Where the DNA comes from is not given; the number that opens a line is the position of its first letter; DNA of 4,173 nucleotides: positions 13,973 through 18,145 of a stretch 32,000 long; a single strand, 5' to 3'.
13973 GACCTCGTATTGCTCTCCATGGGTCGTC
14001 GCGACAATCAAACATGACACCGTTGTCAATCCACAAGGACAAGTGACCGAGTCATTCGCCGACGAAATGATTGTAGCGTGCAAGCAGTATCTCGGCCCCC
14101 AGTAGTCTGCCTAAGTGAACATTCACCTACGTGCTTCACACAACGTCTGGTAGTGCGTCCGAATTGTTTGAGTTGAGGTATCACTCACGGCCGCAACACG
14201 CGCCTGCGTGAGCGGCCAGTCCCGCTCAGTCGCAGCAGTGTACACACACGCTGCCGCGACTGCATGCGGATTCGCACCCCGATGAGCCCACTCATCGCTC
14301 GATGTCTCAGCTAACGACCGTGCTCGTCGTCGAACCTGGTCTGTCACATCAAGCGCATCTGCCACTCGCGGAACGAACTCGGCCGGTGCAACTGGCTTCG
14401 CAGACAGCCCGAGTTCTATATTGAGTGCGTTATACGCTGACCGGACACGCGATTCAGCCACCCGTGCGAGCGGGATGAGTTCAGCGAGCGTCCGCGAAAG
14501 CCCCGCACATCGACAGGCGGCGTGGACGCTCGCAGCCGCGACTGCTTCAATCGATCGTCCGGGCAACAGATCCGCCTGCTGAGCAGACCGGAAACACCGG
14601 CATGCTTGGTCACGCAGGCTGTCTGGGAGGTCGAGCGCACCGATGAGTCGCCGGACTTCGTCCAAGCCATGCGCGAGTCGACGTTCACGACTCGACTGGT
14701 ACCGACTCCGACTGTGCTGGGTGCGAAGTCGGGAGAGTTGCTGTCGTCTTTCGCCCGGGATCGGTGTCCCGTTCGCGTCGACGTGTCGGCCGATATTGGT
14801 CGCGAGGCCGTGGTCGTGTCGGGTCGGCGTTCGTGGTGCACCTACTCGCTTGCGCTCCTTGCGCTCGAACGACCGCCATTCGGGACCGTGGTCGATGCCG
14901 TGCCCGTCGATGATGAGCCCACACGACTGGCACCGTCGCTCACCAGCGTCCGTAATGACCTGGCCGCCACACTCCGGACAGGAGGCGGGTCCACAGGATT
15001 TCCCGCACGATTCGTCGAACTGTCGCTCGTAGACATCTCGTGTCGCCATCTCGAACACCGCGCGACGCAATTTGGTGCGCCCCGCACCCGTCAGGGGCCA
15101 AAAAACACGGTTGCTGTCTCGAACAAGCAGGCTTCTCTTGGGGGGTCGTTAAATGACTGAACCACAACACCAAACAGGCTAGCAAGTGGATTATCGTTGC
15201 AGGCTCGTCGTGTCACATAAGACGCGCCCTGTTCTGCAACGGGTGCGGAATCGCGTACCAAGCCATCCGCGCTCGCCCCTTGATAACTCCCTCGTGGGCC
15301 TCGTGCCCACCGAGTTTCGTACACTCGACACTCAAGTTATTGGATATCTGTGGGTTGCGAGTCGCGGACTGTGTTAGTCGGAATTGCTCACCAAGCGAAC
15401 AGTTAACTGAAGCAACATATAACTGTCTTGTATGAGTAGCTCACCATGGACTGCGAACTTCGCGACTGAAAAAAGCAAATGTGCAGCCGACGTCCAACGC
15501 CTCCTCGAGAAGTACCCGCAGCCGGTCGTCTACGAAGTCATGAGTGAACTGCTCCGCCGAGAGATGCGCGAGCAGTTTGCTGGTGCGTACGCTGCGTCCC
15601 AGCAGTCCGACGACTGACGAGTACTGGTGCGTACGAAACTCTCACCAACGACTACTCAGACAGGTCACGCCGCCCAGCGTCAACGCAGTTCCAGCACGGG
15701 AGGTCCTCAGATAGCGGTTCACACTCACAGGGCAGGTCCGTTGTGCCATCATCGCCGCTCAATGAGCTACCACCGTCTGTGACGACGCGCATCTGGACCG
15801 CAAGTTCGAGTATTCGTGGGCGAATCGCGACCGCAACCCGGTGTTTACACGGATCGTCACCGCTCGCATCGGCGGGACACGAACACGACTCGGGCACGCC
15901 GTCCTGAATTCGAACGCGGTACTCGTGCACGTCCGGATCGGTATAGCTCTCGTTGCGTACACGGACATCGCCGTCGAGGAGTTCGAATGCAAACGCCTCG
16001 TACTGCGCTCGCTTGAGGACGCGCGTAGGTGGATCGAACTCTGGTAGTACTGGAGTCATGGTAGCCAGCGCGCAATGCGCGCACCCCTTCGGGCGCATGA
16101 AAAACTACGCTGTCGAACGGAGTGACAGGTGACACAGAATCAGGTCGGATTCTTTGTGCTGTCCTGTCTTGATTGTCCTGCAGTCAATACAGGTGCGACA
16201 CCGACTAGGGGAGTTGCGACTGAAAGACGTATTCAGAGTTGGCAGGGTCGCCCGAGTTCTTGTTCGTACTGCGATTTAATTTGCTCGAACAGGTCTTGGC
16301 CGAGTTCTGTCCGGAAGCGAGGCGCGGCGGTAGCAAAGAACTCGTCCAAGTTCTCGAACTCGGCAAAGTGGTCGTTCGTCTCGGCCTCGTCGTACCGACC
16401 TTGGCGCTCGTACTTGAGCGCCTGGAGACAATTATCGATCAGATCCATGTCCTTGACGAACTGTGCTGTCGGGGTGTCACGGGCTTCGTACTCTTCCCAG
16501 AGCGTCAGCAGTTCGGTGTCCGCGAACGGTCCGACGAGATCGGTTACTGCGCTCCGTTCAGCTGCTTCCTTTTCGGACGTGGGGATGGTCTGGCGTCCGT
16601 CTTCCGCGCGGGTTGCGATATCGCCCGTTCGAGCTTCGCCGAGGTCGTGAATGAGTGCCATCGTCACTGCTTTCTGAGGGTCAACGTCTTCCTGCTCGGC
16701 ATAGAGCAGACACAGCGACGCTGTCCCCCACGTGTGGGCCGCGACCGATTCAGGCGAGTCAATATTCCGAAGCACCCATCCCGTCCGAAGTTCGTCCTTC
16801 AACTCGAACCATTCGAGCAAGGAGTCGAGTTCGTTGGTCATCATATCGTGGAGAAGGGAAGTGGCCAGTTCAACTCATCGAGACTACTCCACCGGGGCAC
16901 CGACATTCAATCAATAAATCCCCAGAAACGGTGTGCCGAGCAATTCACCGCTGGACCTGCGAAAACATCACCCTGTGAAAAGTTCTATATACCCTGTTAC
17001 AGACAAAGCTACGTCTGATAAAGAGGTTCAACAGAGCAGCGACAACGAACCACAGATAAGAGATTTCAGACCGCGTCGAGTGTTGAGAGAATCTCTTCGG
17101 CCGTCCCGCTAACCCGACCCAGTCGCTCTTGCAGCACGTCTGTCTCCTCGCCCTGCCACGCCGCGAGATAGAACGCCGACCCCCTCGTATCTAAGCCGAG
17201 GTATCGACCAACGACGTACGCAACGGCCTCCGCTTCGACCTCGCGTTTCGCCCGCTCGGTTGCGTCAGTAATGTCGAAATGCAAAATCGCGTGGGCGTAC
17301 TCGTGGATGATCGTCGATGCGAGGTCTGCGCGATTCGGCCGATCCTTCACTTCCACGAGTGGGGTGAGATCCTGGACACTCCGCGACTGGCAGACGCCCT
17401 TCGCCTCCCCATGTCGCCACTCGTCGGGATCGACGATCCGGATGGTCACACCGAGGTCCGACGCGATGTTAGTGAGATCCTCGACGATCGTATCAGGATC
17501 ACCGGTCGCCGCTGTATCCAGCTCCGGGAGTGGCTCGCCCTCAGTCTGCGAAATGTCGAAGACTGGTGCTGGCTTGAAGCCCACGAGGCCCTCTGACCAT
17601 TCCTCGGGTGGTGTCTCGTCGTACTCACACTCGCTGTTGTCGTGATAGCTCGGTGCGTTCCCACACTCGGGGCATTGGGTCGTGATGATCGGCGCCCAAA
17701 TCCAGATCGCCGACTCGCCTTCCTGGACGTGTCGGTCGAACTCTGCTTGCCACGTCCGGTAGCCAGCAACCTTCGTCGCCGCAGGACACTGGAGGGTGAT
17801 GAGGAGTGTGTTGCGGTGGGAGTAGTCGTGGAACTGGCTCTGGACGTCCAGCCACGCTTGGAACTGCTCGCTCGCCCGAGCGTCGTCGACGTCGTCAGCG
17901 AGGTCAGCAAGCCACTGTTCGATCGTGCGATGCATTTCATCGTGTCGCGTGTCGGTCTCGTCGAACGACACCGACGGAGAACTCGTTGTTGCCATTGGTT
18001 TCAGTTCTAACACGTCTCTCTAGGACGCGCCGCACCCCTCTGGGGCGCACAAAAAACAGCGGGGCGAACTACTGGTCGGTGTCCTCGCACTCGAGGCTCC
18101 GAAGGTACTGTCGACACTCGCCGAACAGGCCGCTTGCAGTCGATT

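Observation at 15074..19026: Five copies of a conserved T-run plus GC-hairpin motif precede genes of the leftward block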

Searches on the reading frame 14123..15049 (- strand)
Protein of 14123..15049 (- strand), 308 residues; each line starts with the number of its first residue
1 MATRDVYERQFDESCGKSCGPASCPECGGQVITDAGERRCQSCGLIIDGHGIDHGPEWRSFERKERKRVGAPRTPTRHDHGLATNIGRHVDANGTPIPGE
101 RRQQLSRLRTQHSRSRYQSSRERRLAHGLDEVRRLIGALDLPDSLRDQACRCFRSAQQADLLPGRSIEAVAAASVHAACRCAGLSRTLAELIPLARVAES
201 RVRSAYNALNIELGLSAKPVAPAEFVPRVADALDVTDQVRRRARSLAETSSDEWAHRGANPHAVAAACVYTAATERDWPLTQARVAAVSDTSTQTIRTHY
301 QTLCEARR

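Call 10: search_protein_families(library=pfam, proteins=[window:14123-15049:-], max_evalue=0.01)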
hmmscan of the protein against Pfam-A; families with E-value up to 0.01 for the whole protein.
window:14123-15049:- (308 aa): 3 families
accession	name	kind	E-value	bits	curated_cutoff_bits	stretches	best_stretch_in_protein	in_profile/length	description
PF00382.24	TFIIB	-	3.9e-35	120.2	23.6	2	218-305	4-91/92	Transcription factor TFIIB repeat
PF08271.17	Zn_Ribbon_TF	-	4.8e-11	42.5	29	1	24-61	3-43/43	TFIIB zinc-binding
PF02984.24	Cyclin_C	-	0.0063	17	22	0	222-305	3-88/119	Cyclin, C-terminal domain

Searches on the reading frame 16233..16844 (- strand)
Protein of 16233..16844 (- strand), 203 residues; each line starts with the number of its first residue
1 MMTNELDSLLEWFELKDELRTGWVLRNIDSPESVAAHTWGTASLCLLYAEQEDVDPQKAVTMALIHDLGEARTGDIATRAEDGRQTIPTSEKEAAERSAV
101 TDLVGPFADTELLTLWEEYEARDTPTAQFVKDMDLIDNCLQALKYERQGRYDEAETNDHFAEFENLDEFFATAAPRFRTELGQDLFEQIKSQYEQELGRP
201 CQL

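Call 10: search_protein_families(library=pfam, proteins=[window:16233-16844:-], max_evalue=0.01)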
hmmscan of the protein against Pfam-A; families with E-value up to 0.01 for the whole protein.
window:16233-16844:- (203 aa): 3 families
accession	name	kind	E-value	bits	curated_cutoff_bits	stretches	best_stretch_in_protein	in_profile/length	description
PF13023.12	HD_3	-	2.6e-34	118.9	22.5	1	14-157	3-147/165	HD domain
PF01966.28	HD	-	5e-12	46.6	22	1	34-138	1-115/116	HD domain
PF12917.13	YfbR-like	-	2.3e-10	40.9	25.9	1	23-152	15-151/182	5'-deoxynucleotidase YfbR-like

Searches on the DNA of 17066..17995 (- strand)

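Call 42: search_dna_similar(query=L007:12600-21100:+, collection=plasmids, mode=near, max_rows=15)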
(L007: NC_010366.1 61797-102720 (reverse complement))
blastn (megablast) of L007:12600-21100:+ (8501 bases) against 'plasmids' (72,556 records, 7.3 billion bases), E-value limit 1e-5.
Records with a match: 105; places in all: 173; records where one place covers at least 80% of the query: 2.
Best place of each record, by identity: >=99% 2; 90-95% 2; 80-90% 24; 60-80% 77.
By first word of the organism name: Halobacterium 10; Natrinema 10; Halorussus 9; Halobaculum 7; Halorientalis 5; Haloplanus 5; Halorubrum 5; Halomarina 4; Haloprofundus 4; Haloarcula 4; and 25 more.
By predicted mobility (MOB-suite, as given by PLSDB): non-mobilizable 105.
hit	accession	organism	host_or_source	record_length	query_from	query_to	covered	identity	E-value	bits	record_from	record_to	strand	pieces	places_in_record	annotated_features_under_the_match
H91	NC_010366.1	Halobacterium salinarum NRC-34001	-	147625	1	8501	100%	100.0%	0e+0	15699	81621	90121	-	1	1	DUF6610 family protein | ArdC-like ssDNA-binding domain-containing protein | SDR family oxidoreductase | hypothetical protein (x12) | DUF6166 domain-containing protein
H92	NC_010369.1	Halobacterium salinarum NRC-34001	-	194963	1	8501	100%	100.0%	0e+0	15699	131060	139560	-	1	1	DUF6610 family protein | ArdC-like ssDNA-binding domain-containing protein | SDR family oxidoreductase | hypothetical protein (x12) | DUF6166 domain-containing protein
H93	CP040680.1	Halostella pelagica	pure culture,isolated from salted brown ...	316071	1848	8286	70%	86.5%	0e+0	6499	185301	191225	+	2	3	record has no annotation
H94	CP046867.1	Salinibaculum litoreum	pure culture,isolated from salted brown ...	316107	1848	8286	70%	86.5%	0e+0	6499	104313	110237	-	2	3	record has no annotation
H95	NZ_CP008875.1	Halanaeroarchaeum sulfurireducens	-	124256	130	8311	64%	84.6%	0e+0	5378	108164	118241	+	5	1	Fic family protein | DUF6610 family protein | ArdC-like ssDNA-binding domain-containing protein | nucleotidyltransferase family protein | RNA polymerase subunit sigma-70 | and 2 other names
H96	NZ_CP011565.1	Halanaeroarchaeum sulfurireducens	-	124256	130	8311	64%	84.5%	0e+0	5367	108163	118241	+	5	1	Fic family protein | DUF6610 family protein | ArdC-like ssDNA-binding domain-containing protein | nucleotidyltransferase family protein | RNA polymerase subunit sigma-70 | and 2 other names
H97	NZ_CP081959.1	Halobaculum magnesiiphilum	cell culture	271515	3012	8315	56%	90.5%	0e+0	6302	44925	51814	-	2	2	hypothetical protein (x7) | ArdC-like ssDNA-binding domain-containing protein | SDR family oxidoreductase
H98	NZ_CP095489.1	Halorientalis marina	cell culture,salt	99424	599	7317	47%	77.9%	0e+0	2453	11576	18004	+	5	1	DUF6610 family protein | DUF6166 domain-containing protein (x2) | hypothetical protein (x10)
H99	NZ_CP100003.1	Halorussus vallis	cell culture,saline soil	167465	129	4128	41%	87.6%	0e+0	4015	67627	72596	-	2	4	nucleotidyltransferase family protein | helix-turn-helix domain-containing protein | hypothetical protein (x7) | DUF6166 domain-containing protein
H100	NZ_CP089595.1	Halobacterium zhouii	cell culture,sediment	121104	129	4128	41%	87.6%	0e+0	4015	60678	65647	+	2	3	nucleotidyltransferase family protein | helix-turn-helix domain-containing protein | hypothetical protein (x7) | DUF6166 domain-containing protein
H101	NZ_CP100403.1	Halorussus aquaticus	cell culture,saline soil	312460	184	4128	40%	85.3%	0e+0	3501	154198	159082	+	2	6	helix-turn-helix domain-containing protein | hypothetical protein (x6) | DUF6166 domain-containing protein | DUF5343 domain-containing protein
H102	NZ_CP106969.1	Haloferax alexandrinus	-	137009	2990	6646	38%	89.7%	0e+0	4133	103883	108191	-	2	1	DUF6610 family protein | hypothetical protein (x4)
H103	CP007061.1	Halobacterium sp. DL1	-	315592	1106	8286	32%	80.3%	0e+0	2043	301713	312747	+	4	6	cadmium-transporting ATPase | arsenic resistance protein | hypothetical protein (x6) | LtrC | transcriptional regulator | and 1 other names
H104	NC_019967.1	Natrinema pellirubrum DSM 15624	-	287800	3010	8244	33%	77.4%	0e+0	1608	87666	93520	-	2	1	ATP-binding protein | ArdC-like ssDNA-binding domain-containing protein | helix-turn-helix domain-containing protein | hypothetical protein (x3)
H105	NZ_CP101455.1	Halorarius litoreus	cell culture,saline-alkali soil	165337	596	3625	29%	77.9%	2e-143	1481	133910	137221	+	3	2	hypothetical protein (x7) | DUF6166 domain-containing protein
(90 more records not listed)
